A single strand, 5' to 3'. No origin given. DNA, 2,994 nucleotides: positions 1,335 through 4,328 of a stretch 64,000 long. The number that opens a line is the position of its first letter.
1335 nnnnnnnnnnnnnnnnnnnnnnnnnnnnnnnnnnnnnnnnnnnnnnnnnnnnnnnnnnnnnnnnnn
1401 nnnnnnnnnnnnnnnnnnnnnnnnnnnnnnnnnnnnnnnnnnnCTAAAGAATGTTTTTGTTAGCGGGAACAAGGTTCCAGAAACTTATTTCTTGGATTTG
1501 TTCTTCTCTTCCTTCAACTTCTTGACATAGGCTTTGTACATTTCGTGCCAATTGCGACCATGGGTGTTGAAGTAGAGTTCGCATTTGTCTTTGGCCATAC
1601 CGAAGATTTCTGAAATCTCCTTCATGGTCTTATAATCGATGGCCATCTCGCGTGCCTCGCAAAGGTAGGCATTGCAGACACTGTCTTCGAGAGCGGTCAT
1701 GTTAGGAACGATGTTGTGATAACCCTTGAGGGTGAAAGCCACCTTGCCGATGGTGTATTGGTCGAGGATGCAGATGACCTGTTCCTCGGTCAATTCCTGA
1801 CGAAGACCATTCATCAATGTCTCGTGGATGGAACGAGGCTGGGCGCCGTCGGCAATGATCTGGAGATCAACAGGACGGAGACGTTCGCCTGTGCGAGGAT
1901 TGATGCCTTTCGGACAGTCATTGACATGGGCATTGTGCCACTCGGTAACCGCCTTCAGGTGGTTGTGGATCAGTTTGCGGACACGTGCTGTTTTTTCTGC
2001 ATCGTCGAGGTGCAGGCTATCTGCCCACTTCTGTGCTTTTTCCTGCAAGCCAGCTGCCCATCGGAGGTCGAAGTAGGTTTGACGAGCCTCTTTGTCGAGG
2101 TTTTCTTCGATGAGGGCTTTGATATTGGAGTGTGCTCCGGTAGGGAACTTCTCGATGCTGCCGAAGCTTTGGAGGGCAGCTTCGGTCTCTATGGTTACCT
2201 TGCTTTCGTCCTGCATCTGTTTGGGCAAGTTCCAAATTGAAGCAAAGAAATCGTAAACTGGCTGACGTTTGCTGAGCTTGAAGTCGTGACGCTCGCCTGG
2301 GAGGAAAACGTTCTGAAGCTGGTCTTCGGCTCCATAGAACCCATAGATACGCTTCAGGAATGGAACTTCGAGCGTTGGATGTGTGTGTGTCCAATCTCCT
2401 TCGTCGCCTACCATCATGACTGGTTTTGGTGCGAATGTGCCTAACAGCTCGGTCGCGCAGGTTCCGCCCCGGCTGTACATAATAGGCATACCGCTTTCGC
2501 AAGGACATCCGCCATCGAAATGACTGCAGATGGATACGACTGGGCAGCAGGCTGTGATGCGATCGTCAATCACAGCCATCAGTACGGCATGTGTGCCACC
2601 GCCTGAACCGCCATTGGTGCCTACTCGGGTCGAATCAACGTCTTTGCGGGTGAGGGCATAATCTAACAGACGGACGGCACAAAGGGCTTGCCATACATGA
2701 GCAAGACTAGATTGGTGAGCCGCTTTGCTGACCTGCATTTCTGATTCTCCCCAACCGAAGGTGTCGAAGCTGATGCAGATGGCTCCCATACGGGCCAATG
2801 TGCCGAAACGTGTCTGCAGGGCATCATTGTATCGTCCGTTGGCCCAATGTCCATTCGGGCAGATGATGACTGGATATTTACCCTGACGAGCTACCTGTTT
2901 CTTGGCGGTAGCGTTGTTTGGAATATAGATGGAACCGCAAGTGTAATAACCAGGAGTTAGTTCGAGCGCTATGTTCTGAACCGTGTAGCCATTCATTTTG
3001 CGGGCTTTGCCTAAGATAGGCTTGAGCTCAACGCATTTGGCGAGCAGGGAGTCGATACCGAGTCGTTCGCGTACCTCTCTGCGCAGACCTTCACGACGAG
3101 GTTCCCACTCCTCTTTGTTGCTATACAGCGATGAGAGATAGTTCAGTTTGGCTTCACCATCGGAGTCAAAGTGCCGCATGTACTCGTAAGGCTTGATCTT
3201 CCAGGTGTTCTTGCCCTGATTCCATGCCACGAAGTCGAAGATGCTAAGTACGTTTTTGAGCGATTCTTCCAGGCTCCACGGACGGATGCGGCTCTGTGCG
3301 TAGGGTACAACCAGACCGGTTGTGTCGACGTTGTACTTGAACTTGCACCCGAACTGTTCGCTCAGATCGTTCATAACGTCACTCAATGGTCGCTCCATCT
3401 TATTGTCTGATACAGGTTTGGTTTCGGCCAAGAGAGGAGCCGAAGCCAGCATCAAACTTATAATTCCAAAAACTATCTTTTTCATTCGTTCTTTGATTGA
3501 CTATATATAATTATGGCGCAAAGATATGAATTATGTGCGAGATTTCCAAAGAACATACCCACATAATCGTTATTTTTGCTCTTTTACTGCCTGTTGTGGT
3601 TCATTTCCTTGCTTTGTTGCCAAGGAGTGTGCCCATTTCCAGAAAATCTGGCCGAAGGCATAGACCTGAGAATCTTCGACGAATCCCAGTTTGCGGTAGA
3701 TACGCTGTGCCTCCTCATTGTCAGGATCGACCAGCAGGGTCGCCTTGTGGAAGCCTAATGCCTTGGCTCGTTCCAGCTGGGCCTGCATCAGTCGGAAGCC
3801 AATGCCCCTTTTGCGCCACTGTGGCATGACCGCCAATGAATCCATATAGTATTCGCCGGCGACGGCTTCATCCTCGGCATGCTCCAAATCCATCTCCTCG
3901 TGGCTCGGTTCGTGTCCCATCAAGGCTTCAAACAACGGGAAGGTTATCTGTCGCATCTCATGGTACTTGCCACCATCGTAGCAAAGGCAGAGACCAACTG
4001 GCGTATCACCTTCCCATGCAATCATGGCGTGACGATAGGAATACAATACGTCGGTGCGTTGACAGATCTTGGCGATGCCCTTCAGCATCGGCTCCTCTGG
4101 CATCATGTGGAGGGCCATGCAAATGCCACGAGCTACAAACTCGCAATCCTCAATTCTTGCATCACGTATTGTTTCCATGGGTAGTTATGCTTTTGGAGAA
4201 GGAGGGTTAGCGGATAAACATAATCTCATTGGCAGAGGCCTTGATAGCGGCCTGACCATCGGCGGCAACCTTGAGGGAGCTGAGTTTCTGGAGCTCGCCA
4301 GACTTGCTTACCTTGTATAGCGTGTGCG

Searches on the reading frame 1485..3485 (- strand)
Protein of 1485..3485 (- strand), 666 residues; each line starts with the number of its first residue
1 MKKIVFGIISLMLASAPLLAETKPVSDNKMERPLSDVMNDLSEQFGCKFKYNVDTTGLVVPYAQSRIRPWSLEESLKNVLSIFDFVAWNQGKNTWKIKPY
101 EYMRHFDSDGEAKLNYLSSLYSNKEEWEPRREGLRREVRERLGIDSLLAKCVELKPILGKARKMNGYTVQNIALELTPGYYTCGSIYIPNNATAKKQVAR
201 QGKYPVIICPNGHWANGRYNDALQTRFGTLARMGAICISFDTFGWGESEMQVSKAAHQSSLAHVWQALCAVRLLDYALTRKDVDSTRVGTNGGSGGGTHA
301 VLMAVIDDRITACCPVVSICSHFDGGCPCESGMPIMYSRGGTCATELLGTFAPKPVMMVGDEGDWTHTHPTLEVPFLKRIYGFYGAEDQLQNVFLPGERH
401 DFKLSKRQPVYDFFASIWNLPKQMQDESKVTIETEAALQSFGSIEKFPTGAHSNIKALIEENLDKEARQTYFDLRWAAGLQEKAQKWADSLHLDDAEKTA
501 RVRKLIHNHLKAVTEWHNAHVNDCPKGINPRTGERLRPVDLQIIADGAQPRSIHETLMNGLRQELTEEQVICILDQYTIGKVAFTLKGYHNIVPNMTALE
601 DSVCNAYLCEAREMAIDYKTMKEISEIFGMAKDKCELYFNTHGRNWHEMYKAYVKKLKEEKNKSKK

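Call 59: search_protein_families(library=pfam, proteins=[window:1485-3485:-], max_evalue=0.00001)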
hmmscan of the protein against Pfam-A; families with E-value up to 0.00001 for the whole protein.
window:1485-3485:- (666 aa): 1 family
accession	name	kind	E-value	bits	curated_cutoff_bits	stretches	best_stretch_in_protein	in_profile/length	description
PF12875.12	DUF3826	-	1.4e-55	188.7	25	1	481-658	5-185/186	Protein of unknown function (DUF3826)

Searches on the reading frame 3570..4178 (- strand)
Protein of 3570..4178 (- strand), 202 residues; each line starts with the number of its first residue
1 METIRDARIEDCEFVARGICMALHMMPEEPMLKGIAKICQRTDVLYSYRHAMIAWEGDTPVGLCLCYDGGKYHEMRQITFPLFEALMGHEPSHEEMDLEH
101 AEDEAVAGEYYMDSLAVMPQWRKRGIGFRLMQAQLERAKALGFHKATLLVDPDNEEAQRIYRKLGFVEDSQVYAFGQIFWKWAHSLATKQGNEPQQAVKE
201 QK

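Call 59: search_protein_families(library=pfam, proteins=[window:3570-4178:-], max_evalue=0.00001)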
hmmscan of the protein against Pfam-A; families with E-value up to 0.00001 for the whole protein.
window:3570-4178:- (202 aa): 4 families
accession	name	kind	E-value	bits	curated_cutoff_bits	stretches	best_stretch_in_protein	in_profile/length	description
PF00583.31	Acetyltransf_1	-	1.9e-15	57.6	20.7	1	49-166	33-116/116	Acetyltransferase (GNAT) family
PF13508.13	Acetyltransf_7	-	1.8e-11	44.7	27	1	106-168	28-84/84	Acetyltransferase (GNAT) domain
PF13673.13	Acetyltransf_10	-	5.2e-10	39.8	23.6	1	111-175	53-116/128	Acetyltransferase (GNAT) domain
PF08445.16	FR47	-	6e-07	29.8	22.1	1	112-171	24-82/86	FR47-like protein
